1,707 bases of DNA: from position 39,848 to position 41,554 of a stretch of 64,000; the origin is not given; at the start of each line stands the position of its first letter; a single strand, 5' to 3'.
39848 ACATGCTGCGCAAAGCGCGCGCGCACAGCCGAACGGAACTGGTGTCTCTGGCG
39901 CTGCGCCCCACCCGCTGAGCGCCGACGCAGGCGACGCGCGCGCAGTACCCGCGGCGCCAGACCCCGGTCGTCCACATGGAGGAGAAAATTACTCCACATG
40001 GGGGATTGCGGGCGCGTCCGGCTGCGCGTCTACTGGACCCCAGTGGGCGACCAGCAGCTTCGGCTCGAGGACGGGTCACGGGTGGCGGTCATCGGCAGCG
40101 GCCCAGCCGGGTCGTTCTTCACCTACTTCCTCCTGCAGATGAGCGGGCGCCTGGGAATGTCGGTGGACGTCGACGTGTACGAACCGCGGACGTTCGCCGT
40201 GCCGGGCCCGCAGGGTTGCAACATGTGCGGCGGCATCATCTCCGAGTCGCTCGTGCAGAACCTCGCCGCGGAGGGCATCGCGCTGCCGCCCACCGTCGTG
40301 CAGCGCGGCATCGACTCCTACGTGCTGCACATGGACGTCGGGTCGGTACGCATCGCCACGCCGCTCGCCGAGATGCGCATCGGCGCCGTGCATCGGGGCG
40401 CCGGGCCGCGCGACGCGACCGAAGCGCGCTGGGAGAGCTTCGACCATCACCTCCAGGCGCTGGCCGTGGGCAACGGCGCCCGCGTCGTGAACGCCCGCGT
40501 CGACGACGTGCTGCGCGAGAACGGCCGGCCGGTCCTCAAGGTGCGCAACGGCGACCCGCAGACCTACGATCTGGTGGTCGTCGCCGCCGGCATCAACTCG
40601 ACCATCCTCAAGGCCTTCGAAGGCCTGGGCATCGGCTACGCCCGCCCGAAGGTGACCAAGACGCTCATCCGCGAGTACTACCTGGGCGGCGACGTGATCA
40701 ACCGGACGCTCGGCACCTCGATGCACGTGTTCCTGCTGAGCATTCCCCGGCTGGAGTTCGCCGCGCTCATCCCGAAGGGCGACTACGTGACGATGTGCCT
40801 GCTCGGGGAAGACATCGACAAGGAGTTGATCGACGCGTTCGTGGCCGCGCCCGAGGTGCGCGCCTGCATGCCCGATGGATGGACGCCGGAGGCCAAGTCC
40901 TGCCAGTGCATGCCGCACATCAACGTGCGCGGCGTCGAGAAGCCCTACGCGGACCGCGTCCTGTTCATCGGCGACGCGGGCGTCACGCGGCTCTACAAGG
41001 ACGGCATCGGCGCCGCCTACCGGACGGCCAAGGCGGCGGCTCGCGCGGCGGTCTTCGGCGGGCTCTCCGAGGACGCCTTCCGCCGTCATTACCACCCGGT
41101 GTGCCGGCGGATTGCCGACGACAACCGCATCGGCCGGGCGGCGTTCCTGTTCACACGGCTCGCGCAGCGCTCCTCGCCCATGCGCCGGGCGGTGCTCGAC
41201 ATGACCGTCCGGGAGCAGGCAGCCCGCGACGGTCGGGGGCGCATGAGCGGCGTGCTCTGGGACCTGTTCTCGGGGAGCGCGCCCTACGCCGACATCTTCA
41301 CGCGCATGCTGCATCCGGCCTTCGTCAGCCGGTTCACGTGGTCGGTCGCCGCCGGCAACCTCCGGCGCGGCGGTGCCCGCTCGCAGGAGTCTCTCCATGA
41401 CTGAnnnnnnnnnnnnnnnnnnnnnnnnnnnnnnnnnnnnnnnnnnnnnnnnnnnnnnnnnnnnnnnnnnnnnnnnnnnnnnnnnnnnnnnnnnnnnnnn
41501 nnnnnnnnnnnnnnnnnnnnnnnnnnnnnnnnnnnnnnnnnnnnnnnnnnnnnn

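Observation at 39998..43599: Self-contained, translationally coupled cyclic-nucleotide module: FAD oxidoreductase, stand-alone cNMP receptor, FHA-cyclase, phosphodiesterase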

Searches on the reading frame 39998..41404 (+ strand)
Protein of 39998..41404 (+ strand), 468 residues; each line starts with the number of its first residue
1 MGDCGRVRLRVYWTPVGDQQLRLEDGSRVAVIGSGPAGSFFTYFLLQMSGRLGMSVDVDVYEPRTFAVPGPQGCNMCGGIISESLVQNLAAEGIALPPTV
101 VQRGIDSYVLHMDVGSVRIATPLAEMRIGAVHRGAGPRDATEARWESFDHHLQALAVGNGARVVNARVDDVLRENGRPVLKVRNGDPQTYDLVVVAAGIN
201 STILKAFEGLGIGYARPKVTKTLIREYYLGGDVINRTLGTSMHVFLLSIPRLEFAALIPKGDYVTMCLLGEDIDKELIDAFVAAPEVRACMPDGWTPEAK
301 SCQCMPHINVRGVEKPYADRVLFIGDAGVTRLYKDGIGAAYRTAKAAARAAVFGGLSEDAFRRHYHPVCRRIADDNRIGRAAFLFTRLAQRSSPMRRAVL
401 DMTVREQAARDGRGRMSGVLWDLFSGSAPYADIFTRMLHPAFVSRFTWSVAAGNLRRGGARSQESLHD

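Call 3: search_protein_families(library=pfam, proteins=[window:39998-41404:+], max_evalue=0.01)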
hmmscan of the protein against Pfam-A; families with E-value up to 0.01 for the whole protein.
window:39998-41404:+ (468 aa): 2 families
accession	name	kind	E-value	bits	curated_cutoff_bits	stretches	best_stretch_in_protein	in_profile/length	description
PF01266.30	DAO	-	2e-05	24.7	27.9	1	150-204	153-209/353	FAD dependent oxidoreductase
PF13454.12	NAD_binding_9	-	0.0025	18.2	21.8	0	152-199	107-154/155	FAD-NAD(P)-binding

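Call 4: search_protein_families(library=ncbifam, proteins=[window:39998-41404:+], max_evalue=0.01)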
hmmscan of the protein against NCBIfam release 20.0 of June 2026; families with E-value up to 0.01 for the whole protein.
window:39998-41404:+ (468 aa): 2 families
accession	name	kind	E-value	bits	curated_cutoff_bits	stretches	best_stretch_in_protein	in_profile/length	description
TIGR02032.1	GG-red-SF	subfamily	1.9e-14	54.1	158.8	1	29-350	3-296/297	geranylgeranyl reductase family protein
NF049967.1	QhpG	equivalog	0.00025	20.1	240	0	147-198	86-139/423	flavin-dependent monooxygenase QhpG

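Call 11: find_encoding_contigs(protein=window:39998-41404:+, flank=10000)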
Protein window:39998-41404:+ (468 aa): no gene with exactly this product is on record in the collection.

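Call 16: search_protein_families(library=padloc, proteins=[window:39998-41404:+], max_evalue=0.1)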
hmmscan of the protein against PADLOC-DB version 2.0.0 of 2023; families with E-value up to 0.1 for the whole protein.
window:39998-41404:+ (468 aa): 0 families

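Call 22: search_solved_structures(query=window:39998-41404:+, max_evalue=1, show_alignments=2)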
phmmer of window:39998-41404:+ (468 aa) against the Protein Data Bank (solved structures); distinct sequences matched with E-value up to 1: 0.

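Call 24: find_homologous_proteins(query=window:39998-41404:+)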
Query window:39998-41404:+ (468 aa): 5711 proteins with E <= 0.001 among 8000 candidates; the best 120 are listed.
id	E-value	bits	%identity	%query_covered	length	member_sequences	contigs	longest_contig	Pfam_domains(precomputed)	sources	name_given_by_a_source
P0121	0.0e+0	1066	100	100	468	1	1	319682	PF01266.31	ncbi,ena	-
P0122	5.5e-242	822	80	96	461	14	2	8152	-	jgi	jgi:flavin-dependent dehydrogenase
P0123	1.4e-235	801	80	95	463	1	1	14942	-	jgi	-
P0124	4.8e-218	743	80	88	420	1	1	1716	-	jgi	jgi:flavin-dependent dehydrogenase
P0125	5.2e-216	736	73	93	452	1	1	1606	-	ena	-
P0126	5.5e-216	736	77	89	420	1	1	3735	-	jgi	jgi:flavin-dependent dehydrogenase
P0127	1.7e-215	734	74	92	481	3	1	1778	-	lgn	-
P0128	2.2e-215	734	76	89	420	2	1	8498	-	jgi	jgi:flavin-dependent dehydrogenase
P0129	4.1e-213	727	72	95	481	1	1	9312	-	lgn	-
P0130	5.3e-213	726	71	93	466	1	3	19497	-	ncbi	-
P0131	8.7e-212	722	70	95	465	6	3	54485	-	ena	-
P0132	1.4e-211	722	70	95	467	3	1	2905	-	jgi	-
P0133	1.6e-211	721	71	94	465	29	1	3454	-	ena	-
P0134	2.4e-211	721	71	95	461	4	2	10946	-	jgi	jgi:flavin-dependent dehydrogenase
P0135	5.0e-210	716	72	96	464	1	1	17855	-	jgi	jgi:flavin-dependent dehydrogenase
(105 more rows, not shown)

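Call 35: predict_structure(alignment_id=A2)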
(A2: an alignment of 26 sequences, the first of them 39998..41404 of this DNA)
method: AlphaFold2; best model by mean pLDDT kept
length: 468 residues; sequences in the alignment: 26
mean_pLDDT: 84.0   pTM: 0.86
mean pLDDT of the five models: 84.0, 77.0, 76.6, 75.4, 72.2
residues with pLDDT >= 90: 209; 70-90: 194; 50-70: 33; < 50: 32
segments of 3 or more residues with pLDDT < 50: 1-18, 459-468
pLDDT, mean of each block of 10 residues (from residue 1): 36 45 96 95 98 97 78 61 86 89 86 88 68 68 74 95 94 94 93 93 89 83 86 89 91 88 87 89 94 91 81 91 92 81 97 96 96 90 83 89 84 78 82 90 89 64 36
secondary structure, 60 per line:
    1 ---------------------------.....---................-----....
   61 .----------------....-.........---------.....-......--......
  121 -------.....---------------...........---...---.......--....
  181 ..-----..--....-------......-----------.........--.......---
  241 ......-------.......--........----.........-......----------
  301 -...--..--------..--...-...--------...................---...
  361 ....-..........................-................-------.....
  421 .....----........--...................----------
elements in order: E28-32 H36-51 E57-61 E78-81 H83-91 E101-105 E107-112 E115-120 E128-132 H148-158 E162-164 E168-174 E177-182 E192-195 H203-208 E220-228 H231-237 E241-246 E254-260 E263-270 H275-283 H285-290 E302-304 E321-323 H336-354 H358-364 H366-391 H393-408 H416-425 H430-437 H440-458

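Call 38: fold_search(model_id=the predicted structure, library=pdb)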
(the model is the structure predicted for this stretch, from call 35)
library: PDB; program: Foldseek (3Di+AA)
matches with E <= 10: 1777; with E <= 0.001: 852
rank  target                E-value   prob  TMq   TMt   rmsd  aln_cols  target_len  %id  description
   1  6foz_B                1.1e-19  1.00  0.62  0.66   5.5       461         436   16  The crystal structure of P.fluorescens Kynurenine 3-monooxygenase (KMO) in complex with competitive inhibitor No. 13 (released 2019-08-21)
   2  5x6p_B                2.5e-19  1.00  0.63  0.65   5.8       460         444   16  Crystal structure of Pseudomonas fluorescens KMO (released 2018-02-21)
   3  6foy_B                2.8e-19  1.00  0.62  0.65   6.7       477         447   15  The crystal structure of P.fluorescens Kynurenine 3-monooxygenase (KMO) in complex with competitive inhibitor No. 9 (released 2019-08-21)
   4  5mzc_B                3.1e-19  1.00  0.61  0.63   6.8       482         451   15  Pseudomonas fluorescens kynurenine 3-monooxygenase (KMO) in complex with 3-(5-chloro-6-ethoxy-2-oxo-2,3-dihydro-1,3-be (released 2017-04-19)
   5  5mzc_A                3.5e-19  1.00  0.62  0.64   6.6       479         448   15  Pseudomonas fluorescens kynurenine 3-monooxygenase (KMO) in complex with 3-(5-chloro-6-ethoxy-2-oxo-2,3-dihydro-1,3-be (released 2017-04-19)
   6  5y7a                  3.5e-19  1.00  0.61  0.63   6.2       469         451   16  Crystal structure of Pseudomonas fluorescens Kynurenine 3-monooxygenase in complex with L-KYN (released 2017-12-27)
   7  6fph_A                4.2e-19  1.00  0.61  0.64   6.8       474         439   15  The crystal structure of P.fluorescens Kynurenine 3-monooxygenase (KMO) in complex with competitive inhibitor No. 1h (released 2019-08-21)
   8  6fp0_A                4.9e-19  1.00  0.58  0.60   7.6       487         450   15  The crystal structure of P.fluorescens Kynurenine 3-monooxygenase (KMO) in complex with competitive inhibitor No. 4 (released 2019-08-21)
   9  6fp1_B                7.4e-19  1.00  0.59  0.62   7.0       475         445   15  The crystal structure of P.fluorescens Kynurenine 3-monooxygenase (KMO) in complex with competitive inhibitor No. 1 (released 2019-08-21)
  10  6fp1_A                8.3e-19  1.00  0.59  0.62   7.0       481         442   15  The crystal structure of P.fluorescens Kynurenine 3-monooxygenase (KMO) in complex with competitive inhibitor No. 1 (released 2019-08-21)
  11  6bza_C                8.8e-19  1.00  0.56  0.53   9.7       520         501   13  Crystal structure of halogenase PltM in complex with phloroglucinol and FAD (released 2019-03-20)
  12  6fox_B                1.1e-18  1.00  0.61  0.63   6.0       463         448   15  The crystal structure of P.fluorescens Kynurenine 3-monooxygenase (KMO) in complex with kynurenine (released 2019-08-21)
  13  5x6q                  1.2e-18  1.00  0.61  0.63   6.6       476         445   16  Crystal structure of Pseudomonas fluorescens KMO in complex with Ro 61-8048 (released 2018-02-21)
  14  6foz_A                1.3e-18  1.00  0.62  0.65   5.7       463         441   16  The crystal structure of P.fluorescens Kynurenine 3-monooxygenase (KMO) in complex with competitive inhibitor No. 13 (released 2019-08-21)
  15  7koe_C                1.4e-18  1.00  0.62  0.66   8.7       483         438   17  Electron bifurcating flavoprotein Fix/EtfABCX (released 2021-01-20)
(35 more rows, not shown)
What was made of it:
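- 39998..41404 (+): Flavoprotein, 468 aa. PHBH/GGR-fold FAD enzyme. GxGxxG at residues 33-38. Invariant C74-N-M-C77-G-G (nt 40217-40234) and C302-Q-C304 (nt 40901-40909). This is the proposed regulated output. Foldseek gives KMO, halogenases, FixC and squalene epoxidase at TM about 0.6 (calls 35, 38).
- Closest known: Geranylgeranyl reductase / FixC / PHBH-fold. Same: Same overall fold (Foldseek TM about 0.6 to KMO, FixC 7koe_C, squalene epoxidase and PHBH; call 38).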

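Call 39: find_related_loci(query=A2, collection=metagenome_contigs, flank=6000)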
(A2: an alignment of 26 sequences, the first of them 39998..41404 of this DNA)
Query A2 (468 aa) in metagenome_contigs; peptide patterns used: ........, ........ (x = any residue, [..] = any of these).
600 stretches matched a pattern (row limit reached: there are more); 582 encode a relative of the query (tblastn E <= 1e-3); the best 80 are kept; 80 distinct loci.
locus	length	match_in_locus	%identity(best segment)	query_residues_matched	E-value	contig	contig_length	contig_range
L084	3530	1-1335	80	19-463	0e+0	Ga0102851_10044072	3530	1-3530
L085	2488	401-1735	80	19-463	0e+0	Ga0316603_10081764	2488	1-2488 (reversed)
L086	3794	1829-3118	72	17-446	0e+0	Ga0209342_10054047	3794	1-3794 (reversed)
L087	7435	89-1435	70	14-457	0e+0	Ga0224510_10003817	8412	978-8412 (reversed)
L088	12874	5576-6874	68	23-455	0e+0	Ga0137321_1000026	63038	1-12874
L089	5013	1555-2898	69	23-467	0e+0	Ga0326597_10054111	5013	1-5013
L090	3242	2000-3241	74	20-433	0e+0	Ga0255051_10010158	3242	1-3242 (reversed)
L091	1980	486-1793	67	15-450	0e+0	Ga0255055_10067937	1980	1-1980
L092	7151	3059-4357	69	23-455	0e+0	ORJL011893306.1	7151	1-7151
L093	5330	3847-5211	66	7-455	0e+0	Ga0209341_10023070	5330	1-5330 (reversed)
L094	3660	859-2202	67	2-449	0e+0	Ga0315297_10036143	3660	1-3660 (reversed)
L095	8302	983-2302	69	11-451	0e+0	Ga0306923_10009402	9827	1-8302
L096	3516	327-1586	70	25-445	0e+0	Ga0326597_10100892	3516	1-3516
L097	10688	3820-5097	68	15-440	0e+0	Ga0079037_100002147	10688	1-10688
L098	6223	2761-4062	67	23-457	0e+0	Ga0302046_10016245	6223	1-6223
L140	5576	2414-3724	59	19-455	2e-176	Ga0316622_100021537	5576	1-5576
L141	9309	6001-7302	59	20-453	7e-174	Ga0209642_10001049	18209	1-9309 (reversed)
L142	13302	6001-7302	60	20-453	1e-173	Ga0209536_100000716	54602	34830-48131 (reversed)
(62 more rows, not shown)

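Call 44: find_homologous_proteins(query=L141:5953-7731:+)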
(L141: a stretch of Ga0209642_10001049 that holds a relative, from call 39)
Query L141:5953-7731:+ (592 aa): 5656 proteins with E <= 0.001 among 8000 candidates; the best 120 are listed.
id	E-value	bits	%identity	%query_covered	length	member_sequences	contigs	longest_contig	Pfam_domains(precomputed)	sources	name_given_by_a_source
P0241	0.0e+0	1244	92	100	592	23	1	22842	PF00027.36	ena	-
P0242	0.0e+0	1214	89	99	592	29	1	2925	PF00027.36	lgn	-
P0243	0.0e+0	1211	89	100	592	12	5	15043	PF00027.36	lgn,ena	-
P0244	0.0e+0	1207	89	100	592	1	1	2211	PF00027.36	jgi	jgi:flavin-dependent dehydrogenase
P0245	0.0e+0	1203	88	100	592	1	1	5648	PF00027.36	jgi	jgi:flavin-dependent dehydrogenase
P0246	0.0e+0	1128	82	100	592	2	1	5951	PF00027.36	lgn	-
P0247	0.0e+0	1039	76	99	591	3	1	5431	PF00027.36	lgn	-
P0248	0.0e+0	1035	76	99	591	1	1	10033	PF00027.36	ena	-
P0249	0.0e+0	1032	76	100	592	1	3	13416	PF00027.36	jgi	jgi:flavin-dependent dehydrogenase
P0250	0.0e+0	1029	76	99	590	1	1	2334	PF00027.36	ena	-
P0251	0.0e+0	1028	76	99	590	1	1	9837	PF00027.36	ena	-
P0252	0.0e+0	1028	75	99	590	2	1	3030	PF00027.36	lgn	-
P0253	0.0e+0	1022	75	99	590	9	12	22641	PF00027.36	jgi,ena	-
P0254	0.0e+0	1022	75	99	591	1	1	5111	PF00027.36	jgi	-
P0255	0.0e+0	1019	75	99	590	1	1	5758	PF00027.36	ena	-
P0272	8.8e-279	944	62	95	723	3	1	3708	PF00027.36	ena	-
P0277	1.3e-275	934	70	97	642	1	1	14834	PF01266.31,PF00027.36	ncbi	-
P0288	3.5e-272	922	60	95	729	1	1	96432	PF00027.36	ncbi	-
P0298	8.2e-269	911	57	96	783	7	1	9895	PF00027.36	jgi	jgi:CRP-like cAMP-binding protein/flavin-dependent dehydrogenase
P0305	1.3e-264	897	68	95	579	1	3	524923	PF00027.36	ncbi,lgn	-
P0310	5.2e-263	892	58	97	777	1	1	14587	PF00027.36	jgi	-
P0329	2.0e-257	874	66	96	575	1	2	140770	PF00027.36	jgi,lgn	jgi:flavin-dependent dehydrogenase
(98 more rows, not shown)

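Call 45: search_protein_families(library=pfam, proteins=[P0241, P0272, P0298, P0310, P0288, P0277], max_evalue=0.01)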
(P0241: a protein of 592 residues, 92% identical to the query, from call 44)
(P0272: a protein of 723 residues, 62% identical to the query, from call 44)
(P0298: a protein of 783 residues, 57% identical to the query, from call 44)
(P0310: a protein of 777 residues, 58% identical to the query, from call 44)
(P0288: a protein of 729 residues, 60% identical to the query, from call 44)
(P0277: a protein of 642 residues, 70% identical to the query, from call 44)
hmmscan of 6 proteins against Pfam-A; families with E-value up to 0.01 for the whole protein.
P0241 (592 aa): 1 family
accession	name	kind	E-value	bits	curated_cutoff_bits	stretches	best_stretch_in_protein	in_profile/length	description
PF00027.35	cNMP_binding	-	3.4e-25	88.3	27.5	1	472-556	2-87/89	Cyclic nucleotide-binding domain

P0272 (723 aa): 2 families
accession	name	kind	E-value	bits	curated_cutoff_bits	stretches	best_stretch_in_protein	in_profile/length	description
PF00027.35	cNMP_binding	-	1.1e-48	163.5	27.5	2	600-685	2-88/89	Cyclic nucleotide-binding domain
PF20704.4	KH_NucS_shadow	-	0.0021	18.4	27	0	674-717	18-61/130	NucS shadow ORF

P0298 (783 aa): 1 family
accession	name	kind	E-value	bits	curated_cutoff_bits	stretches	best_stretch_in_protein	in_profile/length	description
PF00027.35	cNMP_binding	-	6.6e-44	148.2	27.5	2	658-741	3-87/89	Cyclic nucleotide-binding domain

P0310 (777 aa): 1 family
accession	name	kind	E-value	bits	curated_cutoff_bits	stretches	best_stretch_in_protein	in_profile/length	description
PF00027.35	cNMP_binding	-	5.4e-47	158.1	27.5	2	651-737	2-89/89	Cyclic nucleotide-binding domain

P0288 (729 aa): 2 families
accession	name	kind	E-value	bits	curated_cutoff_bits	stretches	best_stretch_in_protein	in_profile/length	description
PF00027.35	cNMP_binding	-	2.6e-47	159.2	27.5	2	598-682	2-87/89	Cyclic nucleotide-binding domain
PF01266.30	DAO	-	6.1e-05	23.1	27.9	0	135-206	155-227/353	FAD dependent oxidoreductase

P0277 (642 aa): 3 families
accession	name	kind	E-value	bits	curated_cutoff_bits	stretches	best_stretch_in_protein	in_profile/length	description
PF00027.35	cNMP_binding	-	1.3e-23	83.2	27.5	1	526-608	4-87/89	Cyclic nucleotide-binding domain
PF01266.30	DAO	-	3.3e-06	27.3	27.9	1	200-254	154-208/353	FAD dependent oxidoreductase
PF13454.12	NAD_binding_9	-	0.00025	21.5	21.8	0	79-117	1-37/155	FAD-NAD(P)-binding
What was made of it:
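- The top 120 homologues of one such fusion all carry 1-2 CNB domains (calls 44, 45).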

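Call 50: find_encoding_contigs(protein=P0305, flank=8000, max_places=1)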
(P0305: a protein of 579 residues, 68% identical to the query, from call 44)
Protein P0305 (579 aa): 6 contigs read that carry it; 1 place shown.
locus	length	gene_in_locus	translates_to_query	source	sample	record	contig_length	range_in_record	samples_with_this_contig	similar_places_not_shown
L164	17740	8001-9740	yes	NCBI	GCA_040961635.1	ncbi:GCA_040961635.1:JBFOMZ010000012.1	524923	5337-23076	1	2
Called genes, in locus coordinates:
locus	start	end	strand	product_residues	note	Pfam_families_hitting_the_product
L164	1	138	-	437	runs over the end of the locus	-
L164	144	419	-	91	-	-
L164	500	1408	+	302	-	PF13650:Asp_protease_2, PF13975:gag-asp_proteas (faint)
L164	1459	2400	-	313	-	PF01926:MMR_HSR1, PF02421:FeoB_N, PF02824:TGS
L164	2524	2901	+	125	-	-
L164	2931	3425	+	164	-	-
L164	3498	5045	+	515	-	PF00989:PAS (weak), PF08448:PAS_4, PF13426:PAS_9 (weak), PF08447:PAS_3, PF00512:HisKA, PF02518:HATPase_c, PF00072:Response_reg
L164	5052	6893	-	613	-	PF07940:Hepar_II_III_C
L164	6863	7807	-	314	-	PF00248:Aldo_ket_red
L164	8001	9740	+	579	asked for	PF00027:cNMP_binding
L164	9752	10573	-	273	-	PF00753:Lactamase_B, PF12706:Lactamase_B_2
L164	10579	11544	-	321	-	PF16697:Yop-YscD_cpl, PF00498:FHA, PF00211:Guanylate_cyc (weak)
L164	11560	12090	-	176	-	PF11066:DUF2867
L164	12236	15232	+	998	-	PF00069:Pkinase, PF01636:APH (faint), PF07714:PK_Tyr_Ser-Thr, PF03109:ABC1 (weak), PF13181:TPR_8 (faint), PF00515:TPR_1 (faint), PF13414:TPR_11, PF13432:TPR_16 (weak), +7 more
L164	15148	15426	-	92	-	-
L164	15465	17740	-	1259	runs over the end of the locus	PF01469:Pentapeptide_2 (weak)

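Call 51: find_encoding_contigs(protein=P0288, flank=8000, max_places=1)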
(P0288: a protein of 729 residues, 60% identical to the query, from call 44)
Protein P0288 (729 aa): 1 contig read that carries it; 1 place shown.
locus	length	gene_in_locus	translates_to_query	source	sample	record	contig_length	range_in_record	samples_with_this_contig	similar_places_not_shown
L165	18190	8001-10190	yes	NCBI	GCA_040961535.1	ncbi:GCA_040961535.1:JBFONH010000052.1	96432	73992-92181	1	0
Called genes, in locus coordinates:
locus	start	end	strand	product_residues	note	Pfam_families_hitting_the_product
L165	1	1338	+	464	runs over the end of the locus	PF07992:Pyr_redox_2, PF22366:NDH2_C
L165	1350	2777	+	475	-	PF00672:HAMP, PF13487:HD_5, PF01966:HD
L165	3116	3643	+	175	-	PF04173:DoxD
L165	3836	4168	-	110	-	PF00581:Rhodanese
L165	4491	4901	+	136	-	PF02596:DUF169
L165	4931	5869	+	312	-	PF00480:ROK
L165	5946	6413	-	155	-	-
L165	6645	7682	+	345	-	PF13483:Lactamase_B_3, PF12706:Lactamase_B_2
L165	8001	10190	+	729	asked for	PF00027:cNMP_binding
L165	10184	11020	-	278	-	PF00175:NAD_binding_1, PF10418:DHODB_Fe-S_bind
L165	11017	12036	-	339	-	PF13187:Fer4_9 (faint), PF13534:Fer4_17 (faint), PF13237:Fer4_10 (faint), PF14697:Fer4_21 (faint), PF25160:LdpA_Fe-S-bd (faint), PF00037:Fer4 (faint), PF13183:Fer4_8 (weak), PF17179:Fer4_22, +2 more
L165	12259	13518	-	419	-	PF02662:FlpD, PF13183:Fer4_8 (weak)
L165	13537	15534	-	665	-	PF00890:FAD_binding_2 (weak), PF01134:GIDA (faint), PF01266:DAO (weak), PF12831:FAD_oxidored, PF13450:NAD_binding_8 (weak), PF12838:Fer4_7, PF13237:Fer4_10, PF14697:Fer4_21 (weak), +4 more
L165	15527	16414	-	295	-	PF02754:CCG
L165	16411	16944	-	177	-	PF12838:Fer4_7 (faint), PF13534:Fer4_17, PF13237:Fer4_10 (faint), PF13183:Fer4_8, PF13187:Fer4_9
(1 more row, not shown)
